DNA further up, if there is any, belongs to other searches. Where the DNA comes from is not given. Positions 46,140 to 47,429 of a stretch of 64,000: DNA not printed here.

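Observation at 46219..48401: Orphan two-gene module: AAA+ ATPase with an unplaced ~320-aa N-terminal region plus a small helical partner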

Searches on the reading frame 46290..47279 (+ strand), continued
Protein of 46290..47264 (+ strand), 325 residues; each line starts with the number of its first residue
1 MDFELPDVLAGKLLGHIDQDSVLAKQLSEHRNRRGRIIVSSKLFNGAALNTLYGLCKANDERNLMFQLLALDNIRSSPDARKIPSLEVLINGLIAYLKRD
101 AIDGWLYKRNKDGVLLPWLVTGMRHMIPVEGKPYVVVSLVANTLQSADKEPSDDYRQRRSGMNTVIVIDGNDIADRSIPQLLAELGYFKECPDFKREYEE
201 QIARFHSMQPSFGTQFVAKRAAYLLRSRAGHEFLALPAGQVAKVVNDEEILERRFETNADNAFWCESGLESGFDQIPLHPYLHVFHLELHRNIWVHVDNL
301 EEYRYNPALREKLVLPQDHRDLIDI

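Call 57: find_encoding_contigs(protein=P0335, flank=7000, max_places=1)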
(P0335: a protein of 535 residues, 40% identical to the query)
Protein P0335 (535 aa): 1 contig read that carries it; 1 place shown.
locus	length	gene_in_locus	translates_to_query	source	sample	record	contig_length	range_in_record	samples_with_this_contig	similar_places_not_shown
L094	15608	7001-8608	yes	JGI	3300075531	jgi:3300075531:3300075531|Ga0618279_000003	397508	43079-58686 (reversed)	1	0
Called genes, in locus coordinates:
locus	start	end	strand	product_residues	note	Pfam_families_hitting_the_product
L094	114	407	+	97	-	-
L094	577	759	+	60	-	-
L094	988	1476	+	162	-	-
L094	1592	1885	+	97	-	-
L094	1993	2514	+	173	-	-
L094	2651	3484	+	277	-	-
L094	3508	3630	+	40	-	-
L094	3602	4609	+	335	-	-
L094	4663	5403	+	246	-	PF01427:Peptidase_M15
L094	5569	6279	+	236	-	PF00702:Hydrolase (faint), PF08282:Hydrolase_3 (weak), PF12710:HAD (faint), PF13419:HAD_2 (faint), PF08282:Hydrolase_3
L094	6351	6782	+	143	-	-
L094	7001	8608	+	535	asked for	PF00004:AAA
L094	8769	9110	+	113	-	-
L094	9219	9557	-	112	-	-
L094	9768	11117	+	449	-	-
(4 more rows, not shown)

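Call 58: find_encoding_contigs(protein=P0334, flank=7000, max_places=1)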
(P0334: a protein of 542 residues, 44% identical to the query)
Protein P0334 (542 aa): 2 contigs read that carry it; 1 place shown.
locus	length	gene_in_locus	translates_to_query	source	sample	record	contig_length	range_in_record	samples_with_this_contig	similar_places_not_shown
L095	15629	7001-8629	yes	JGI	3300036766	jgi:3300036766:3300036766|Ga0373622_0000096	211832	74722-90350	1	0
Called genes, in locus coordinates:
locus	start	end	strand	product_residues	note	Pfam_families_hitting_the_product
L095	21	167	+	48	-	-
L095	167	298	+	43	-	-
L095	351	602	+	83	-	-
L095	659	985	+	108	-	-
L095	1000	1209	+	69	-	-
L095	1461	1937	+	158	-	-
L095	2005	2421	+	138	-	-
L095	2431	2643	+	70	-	-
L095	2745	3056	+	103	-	-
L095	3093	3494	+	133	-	-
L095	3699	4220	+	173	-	-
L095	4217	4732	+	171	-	-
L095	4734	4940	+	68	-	-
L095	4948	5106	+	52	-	-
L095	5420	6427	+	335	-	-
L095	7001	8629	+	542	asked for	PF00004:AAA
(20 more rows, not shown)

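Call 63: search_solved_structures(query=A3, max_evalue=10)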
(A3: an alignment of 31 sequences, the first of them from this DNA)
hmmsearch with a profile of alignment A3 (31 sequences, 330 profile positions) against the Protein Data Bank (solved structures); distinct sequences matched with E-value up to 10: 4.
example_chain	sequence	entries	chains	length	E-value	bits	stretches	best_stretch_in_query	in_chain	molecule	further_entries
4mnu_A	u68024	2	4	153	0.041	16.4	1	37-144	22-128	SlyA-like transcription regulator | MarR family transcriptional regulator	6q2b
4dq1_A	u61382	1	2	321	0.073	15.5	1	192-283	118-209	Thymidylate synthase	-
4p9f_A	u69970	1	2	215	0.5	12.8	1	9-77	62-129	HTH-type transcriptional regulator mcbR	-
5mfb_A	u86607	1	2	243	0.52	12.7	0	43-91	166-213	YIII(Dq)4CqI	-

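Call 77: search_protein_families(library=padloc, proteins=[L089:4848-6491:+], max_evalue=0.01)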
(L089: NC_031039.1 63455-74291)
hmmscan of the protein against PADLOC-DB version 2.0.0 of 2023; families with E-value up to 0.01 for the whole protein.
L089:4848-6491:+ (548 aa): 6 families
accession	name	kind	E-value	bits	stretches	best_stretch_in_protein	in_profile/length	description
PDLC02196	IetA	-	3e-17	61.1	1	314-528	87-305/374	-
PDLC02195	IetA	-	1.7e-12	45.4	1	318-529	106-321/395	-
PDLC00914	TRIP13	-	1.1e-07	29.6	1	382-503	115-246/302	TRIP13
PDLC04232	IetA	-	2.8e-07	28.3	1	316-517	83-289/330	-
PDLC00915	TRIP13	-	7.4e-07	26.9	1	352-487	66-225/302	TRIP13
PDLC04231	IetA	-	0.00014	19.8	1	344-435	112-206/262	-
